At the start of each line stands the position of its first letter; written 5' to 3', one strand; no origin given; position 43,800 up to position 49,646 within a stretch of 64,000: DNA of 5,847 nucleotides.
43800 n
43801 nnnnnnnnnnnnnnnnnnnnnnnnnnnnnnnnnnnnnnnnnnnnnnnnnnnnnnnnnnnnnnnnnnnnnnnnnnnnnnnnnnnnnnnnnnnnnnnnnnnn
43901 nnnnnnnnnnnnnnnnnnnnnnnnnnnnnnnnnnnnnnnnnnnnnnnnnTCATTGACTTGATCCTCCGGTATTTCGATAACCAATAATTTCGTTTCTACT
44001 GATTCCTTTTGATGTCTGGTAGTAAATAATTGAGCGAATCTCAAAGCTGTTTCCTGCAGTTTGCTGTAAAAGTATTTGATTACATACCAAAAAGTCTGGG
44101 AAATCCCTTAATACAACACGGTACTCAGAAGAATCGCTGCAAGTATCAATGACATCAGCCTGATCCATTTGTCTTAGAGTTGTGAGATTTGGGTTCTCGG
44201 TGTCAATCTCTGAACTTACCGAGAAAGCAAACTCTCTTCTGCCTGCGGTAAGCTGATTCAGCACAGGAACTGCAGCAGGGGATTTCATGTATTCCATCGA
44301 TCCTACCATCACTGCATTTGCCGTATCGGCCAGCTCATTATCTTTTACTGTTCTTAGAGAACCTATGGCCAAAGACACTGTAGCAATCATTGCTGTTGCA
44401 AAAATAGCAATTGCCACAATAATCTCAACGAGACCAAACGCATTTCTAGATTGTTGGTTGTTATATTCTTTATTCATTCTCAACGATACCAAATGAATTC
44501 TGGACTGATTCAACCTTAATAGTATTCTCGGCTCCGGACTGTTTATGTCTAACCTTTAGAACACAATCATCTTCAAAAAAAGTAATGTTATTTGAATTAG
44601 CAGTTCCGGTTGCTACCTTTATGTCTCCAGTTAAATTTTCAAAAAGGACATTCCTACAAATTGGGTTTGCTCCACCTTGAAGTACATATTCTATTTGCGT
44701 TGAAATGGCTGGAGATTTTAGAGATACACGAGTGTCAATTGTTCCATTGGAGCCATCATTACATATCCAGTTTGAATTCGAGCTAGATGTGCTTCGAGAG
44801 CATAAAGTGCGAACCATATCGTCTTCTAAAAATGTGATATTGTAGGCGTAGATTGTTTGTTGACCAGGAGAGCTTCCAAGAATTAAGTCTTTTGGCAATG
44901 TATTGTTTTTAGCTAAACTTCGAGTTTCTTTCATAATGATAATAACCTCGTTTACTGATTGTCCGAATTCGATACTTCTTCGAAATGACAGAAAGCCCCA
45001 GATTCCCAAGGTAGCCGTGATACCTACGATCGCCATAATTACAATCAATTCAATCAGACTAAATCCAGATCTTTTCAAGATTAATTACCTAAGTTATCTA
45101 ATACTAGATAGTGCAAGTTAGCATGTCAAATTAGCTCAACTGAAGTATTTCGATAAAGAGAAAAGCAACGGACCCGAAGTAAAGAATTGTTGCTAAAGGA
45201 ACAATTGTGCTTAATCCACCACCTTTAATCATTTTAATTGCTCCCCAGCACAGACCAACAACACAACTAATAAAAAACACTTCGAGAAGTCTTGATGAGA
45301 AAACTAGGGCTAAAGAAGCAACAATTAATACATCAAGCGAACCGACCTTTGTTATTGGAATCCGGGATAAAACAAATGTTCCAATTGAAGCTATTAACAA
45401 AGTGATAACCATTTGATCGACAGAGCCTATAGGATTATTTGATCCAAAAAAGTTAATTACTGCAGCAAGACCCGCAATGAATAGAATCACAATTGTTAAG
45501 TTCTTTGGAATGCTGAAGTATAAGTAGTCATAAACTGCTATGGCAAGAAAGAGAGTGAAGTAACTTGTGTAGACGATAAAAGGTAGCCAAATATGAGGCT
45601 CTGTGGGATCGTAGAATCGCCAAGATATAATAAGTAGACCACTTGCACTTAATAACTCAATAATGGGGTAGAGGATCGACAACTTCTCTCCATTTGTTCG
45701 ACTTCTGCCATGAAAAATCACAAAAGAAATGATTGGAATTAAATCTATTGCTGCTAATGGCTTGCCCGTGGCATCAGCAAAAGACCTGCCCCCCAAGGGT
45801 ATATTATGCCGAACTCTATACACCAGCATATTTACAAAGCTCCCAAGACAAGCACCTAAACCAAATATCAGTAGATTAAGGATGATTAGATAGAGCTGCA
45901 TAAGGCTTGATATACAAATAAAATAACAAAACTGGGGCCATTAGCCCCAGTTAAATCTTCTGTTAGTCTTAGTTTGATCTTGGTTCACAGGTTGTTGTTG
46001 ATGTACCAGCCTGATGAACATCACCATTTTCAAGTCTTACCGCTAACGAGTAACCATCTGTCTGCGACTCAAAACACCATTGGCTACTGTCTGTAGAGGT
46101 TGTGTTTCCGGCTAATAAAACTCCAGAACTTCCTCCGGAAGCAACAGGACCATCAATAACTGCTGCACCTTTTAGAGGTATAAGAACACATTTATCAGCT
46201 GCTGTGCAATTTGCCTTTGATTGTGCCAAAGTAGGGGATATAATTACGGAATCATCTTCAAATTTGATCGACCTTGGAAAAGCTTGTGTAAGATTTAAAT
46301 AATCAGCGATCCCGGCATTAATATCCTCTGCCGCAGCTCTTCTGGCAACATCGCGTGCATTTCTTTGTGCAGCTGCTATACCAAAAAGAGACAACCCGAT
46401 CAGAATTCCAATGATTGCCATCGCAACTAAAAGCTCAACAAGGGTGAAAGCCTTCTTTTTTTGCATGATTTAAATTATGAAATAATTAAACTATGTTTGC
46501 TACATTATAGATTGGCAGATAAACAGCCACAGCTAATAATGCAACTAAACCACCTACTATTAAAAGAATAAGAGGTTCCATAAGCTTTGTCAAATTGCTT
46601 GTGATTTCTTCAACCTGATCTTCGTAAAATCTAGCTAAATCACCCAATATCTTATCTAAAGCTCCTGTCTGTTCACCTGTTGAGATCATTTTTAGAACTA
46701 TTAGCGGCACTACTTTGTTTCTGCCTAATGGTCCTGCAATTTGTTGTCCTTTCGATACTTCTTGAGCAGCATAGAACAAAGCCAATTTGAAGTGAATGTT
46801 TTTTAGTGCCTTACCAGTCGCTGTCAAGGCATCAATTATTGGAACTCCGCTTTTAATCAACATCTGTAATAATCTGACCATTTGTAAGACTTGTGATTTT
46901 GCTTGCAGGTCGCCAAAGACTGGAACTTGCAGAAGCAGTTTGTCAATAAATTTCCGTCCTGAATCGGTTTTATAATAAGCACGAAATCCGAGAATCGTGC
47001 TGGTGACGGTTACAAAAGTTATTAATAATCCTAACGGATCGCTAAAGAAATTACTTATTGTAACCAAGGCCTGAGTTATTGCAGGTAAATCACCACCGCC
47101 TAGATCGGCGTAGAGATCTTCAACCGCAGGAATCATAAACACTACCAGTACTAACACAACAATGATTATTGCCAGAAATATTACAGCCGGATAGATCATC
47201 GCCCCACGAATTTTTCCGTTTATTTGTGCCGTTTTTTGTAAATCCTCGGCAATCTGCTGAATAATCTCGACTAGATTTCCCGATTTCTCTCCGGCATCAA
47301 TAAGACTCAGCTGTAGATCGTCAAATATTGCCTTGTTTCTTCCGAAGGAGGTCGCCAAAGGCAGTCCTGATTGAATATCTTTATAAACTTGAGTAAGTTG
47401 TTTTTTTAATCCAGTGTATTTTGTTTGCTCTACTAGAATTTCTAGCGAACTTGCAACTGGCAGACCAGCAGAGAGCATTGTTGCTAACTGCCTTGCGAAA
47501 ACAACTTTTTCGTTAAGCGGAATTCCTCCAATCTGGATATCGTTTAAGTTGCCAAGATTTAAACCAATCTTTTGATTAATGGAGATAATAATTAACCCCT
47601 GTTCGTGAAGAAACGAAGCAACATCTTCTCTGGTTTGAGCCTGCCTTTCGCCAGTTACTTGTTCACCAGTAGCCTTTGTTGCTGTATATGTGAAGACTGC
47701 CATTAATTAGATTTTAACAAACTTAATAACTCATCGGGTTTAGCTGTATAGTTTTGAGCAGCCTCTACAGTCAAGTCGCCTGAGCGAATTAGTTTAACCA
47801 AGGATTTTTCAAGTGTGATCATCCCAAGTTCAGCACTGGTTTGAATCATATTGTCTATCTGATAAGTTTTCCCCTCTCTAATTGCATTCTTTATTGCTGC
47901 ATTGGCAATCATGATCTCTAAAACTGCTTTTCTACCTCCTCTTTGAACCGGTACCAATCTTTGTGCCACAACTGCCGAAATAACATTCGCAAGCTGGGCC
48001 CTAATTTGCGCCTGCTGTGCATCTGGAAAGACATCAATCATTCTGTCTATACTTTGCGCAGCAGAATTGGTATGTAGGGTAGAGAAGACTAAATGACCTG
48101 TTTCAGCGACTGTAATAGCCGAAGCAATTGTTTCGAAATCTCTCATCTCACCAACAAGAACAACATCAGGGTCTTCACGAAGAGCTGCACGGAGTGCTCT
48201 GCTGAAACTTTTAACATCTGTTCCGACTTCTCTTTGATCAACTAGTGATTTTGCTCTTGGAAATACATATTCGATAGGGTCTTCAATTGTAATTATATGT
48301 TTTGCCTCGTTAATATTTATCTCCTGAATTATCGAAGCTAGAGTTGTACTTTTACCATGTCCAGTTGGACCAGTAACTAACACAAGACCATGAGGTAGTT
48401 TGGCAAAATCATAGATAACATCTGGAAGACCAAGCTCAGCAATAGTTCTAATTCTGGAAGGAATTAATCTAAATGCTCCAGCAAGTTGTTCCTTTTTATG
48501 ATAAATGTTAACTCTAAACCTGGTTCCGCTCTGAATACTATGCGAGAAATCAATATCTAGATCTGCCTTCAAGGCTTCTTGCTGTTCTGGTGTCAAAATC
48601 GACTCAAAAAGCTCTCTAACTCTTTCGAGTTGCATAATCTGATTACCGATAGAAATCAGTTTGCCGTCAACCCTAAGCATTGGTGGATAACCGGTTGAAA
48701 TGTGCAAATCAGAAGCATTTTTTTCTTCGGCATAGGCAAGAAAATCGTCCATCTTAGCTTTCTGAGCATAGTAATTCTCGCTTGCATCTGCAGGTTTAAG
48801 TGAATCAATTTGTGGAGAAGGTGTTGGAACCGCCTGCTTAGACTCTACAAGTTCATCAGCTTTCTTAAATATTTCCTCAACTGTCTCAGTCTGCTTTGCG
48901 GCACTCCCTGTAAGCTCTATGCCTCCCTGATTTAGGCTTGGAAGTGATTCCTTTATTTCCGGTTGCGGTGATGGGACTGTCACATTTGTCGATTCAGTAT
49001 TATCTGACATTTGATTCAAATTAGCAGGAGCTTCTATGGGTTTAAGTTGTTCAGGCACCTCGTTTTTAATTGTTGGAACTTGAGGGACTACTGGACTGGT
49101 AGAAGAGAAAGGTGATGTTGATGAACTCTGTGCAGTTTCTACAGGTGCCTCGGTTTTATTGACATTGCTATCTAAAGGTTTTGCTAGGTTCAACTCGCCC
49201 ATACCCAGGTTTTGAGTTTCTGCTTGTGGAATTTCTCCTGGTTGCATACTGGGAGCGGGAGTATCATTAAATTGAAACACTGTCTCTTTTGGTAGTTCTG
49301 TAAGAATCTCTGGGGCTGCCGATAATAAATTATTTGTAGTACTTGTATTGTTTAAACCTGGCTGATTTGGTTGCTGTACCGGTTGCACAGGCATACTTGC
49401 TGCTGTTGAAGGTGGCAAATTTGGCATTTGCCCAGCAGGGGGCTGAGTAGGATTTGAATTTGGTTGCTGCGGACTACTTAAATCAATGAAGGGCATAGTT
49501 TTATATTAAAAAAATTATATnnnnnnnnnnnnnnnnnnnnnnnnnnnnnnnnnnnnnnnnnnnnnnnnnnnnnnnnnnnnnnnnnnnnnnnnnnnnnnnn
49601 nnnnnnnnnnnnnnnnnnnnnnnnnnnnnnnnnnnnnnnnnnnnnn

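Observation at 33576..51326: Complete type IV pilus locus split by a plus-strand insert of five exported proteins, including two ~850-aa Cys-rich paralogs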

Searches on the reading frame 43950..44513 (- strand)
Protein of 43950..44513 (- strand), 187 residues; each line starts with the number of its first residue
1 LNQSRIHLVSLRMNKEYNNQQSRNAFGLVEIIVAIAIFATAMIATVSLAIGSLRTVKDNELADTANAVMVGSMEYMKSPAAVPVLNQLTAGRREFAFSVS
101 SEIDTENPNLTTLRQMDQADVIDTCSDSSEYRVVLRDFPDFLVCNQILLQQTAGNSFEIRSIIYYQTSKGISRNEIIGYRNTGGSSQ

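Call 4: search_protein_families(library=pfam, proteins=[window:43950-44513:-], max_evalue=0.1)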
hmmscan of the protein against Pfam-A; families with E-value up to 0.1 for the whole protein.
window:43950-44513:- (187 aa): 1 family
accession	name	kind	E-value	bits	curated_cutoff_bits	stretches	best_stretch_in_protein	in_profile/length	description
PF07963.17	N_methyl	-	0.0082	16.1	21.2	1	23-44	4-25/27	Prokaryotic N-terminal methylation motif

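Call 7: search_protein_families(library=ncbifam, proteins=[window:43950-44513:-], max_evalue=0.1)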
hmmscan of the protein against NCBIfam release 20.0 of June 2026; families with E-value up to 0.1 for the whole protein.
window:43950-44513:- (187 aa): 6 families
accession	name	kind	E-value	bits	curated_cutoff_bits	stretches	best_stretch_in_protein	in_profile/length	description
TIGR01707.1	gspI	equivalog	0.00017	22.1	44.35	1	26-70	2-44/101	type II secretion system minor pseudopilin GspI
NF047828.1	T3SSXpsI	equivalog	0.016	15.2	150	1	25-65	3-43/132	type II secretion system protein XpsI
TIGR02598.1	TIGR02598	subfamily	0.027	14.6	51.4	1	25-70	1-45/151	Verru_Chthon cassette protein B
TIGR01711.1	gspJ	equivalog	0.033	14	64.85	1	25-49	2-26/192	type II secretion system minor pseudopilin GspJ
TIGR02523.1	type_IV_pilV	equivalog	0.036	14.5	52.2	1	26-121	4-100/139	type IV pilus modification protein PilV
NF041013.1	T4P_ComGE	equivalog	0.042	13.9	49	1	23-51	3-31/83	competence type IV pilus minor pilin ComGE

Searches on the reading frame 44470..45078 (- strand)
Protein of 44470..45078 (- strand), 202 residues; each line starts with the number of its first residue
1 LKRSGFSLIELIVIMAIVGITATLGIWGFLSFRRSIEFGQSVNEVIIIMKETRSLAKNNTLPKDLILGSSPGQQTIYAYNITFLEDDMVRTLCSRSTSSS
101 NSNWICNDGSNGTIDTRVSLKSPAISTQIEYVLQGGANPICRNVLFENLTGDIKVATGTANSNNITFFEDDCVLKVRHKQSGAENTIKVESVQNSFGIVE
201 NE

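Call 4: search_protein_families(library=pfam, proteins=[window:44470-45078:-], max_evalue=0.1)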
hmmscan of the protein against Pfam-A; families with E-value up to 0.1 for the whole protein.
window:44470-45078:- (202 aa): 2 families
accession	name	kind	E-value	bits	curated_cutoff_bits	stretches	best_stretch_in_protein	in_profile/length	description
PF07963.17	N_methyl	-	1.5e-05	24.8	21.2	1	2-24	3-25/27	Prokaryotic N-terminal methylation motif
PF11579.13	DUF3238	-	0.082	13.2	21.1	0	118-198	75-152/193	Protein of unknown function (DUF3238)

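Call 7: search_protein_families(library=ncbifam, proteins=[window:44470-45078:-], max_evalue=0.1)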
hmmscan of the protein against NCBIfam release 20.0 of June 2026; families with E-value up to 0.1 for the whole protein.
window:44470-45078:- (202 aa): 6 families
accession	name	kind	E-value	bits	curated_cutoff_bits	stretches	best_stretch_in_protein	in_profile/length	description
NF007800.0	PRK10506.1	equivalog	1.3e-07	31.6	158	1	2-60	7-65/163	prepilin peptidase-dependent protein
NF041775.1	typeIV_PilA_Myxo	equivalog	0.0001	22.4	400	1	4-43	11-50/214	type IV pilin protein PilA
TIGR01708.2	typeII_sec_gspH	equivalog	0.00016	21.7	80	1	4-27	2-25/169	type II secretion system minor pseudopilin GspH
NF007862.0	PRK10574.1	equivalog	0.001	19.2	138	1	2-32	3-33/145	prepilin peptidase-dependent pilin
TIGR02532.1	IV_pilin_GFxxxE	domain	0.0012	18.6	16.3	1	3-25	1-23/24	prepilin-type N-terminal cleavage/methylation domain-containing protein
NF033090.1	HK_VanS_B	exception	0.09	11.7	920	0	10-44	14-48/447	vancomycin resistance histidine kinase VanS-B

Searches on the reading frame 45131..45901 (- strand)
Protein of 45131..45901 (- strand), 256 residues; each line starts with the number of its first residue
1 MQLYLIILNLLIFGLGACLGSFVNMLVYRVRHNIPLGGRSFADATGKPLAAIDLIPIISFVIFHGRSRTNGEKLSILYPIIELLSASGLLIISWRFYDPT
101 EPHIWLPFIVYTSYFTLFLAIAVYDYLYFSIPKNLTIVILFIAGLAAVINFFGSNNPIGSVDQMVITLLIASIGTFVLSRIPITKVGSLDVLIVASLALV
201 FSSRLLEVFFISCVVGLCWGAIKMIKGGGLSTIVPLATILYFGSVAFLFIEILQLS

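Call 5: search_protein_families(library=pfam, proteins=[window:45131-45901:-], max_evalue=0.01)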
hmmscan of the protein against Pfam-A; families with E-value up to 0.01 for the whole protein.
window:45131-45901:- (256 aa): 1 family
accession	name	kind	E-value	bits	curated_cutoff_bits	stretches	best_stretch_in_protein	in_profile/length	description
PF06750.18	A24_N_bact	-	1.2e-17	64.2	23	1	15-96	2-84/84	Bacterial Peptidase A24 N-terminal domain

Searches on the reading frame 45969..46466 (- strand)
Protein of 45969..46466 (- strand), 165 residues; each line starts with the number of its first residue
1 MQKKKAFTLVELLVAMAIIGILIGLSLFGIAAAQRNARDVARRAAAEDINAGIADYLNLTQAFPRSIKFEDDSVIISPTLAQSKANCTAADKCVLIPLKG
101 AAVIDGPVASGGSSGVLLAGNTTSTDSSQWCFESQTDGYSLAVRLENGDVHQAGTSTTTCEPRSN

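Call 4: search_protein_families(library=pfam, proteins=[window:45969-46466:-], max_evalue=0.1)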
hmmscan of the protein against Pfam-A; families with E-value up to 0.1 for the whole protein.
window:45969-46466:- (165 aa): 1 family
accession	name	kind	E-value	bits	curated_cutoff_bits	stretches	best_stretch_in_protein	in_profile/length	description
PF07963.17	N_methyl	-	9.6e-09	34.9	21.2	1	1-25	1-25/27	Prokaryotic N-terminal methylation motif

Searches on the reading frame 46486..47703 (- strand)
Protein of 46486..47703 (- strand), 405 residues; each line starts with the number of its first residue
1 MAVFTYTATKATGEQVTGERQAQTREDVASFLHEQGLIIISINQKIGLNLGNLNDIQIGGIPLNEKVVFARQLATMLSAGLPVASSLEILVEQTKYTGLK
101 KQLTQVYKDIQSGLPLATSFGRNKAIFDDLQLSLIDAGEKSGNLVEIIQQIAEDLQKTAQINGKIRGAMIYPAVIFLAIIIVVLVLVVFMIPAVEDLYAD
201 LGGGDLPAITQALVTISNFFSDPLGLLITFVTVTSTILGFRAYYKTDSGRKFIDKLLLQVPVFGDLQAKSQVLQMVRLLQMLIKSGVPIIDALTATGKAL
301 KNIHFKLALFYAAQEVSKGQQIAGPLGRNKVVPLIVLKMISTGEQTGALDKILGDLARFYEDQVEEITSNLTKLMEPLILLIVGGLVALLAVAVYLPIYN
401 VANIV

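Call 5: search_protein_families(library=pfam, proteins=[window:46486-47703:-], max_evalue=0.01)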
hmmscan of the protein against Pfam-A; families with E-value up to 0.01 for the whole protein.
window:46486-47703:- (405 aa): 1 family
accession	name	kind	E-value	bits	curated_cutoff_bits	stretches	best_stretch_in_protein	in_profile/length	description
PF00482.28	T2SSF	-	6.5e-53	178.4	25.2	2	69-192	1-125/125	Type II secretion system (T2SS), protein F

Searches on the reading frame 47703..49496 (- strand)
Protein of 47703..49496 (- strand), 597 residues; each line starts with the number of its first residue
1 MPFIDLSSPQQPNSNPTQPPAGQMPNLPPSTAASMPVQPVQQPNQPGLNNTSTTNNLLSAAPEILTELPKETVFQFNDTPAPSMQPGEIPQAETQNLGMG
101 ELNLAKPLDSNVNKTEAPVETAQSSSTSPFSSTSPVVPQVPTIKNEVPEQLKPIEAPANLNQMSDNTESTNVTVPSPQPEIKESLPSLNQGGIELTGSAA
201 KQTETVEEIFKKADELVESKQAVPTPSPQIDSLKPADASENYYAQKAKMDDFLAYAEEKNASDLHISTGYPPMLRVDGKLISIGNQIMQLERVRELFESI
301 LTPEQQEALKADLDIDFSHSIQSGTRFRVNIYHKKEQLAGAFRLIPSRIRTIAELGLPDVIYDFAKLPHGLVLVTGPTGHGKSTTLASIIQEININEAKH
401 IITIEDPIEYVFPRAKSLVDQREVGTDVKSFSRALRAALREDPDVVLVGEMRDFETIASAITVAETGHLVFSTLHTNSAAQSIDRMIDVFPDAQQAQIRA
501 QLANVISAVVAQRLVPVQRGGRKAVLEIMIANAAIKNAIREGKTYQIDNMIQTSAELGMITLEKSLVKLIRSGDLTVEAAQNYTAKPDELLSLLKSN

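Call 5: search_protein_families(library=pfam, proteins=[window:47703-49496:-], max_evalue=0.01)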
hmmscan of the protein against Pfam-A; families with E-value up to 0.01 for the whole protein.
window:47703-49496:- (597 aa): 5 families
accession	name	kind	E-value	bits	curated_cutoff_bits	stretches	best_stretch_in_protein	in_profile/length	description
PF00437.27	T2SSE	-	2.5e-46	158.4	24.9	1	361-516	134-279/370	Type II/IV secretion system protein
PF25199.1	nSTAND_NTPase5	-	0.00053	20.3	34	1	370-415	42-87/145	Novel STAND NTPase 5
PF01935.23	DUF87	-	0.0013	19.3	23.2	1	373-414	27-68/220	Helicase HerA, central domain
PF13191.12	AAA_16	-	0.0027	18.6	32.6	1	370-460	25-103/167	AAA ATPase domain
PF00004.35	AAA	-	0.0086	17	21.2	0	372-451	1-66/131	ATPase family associated with various cellular activities (AAA)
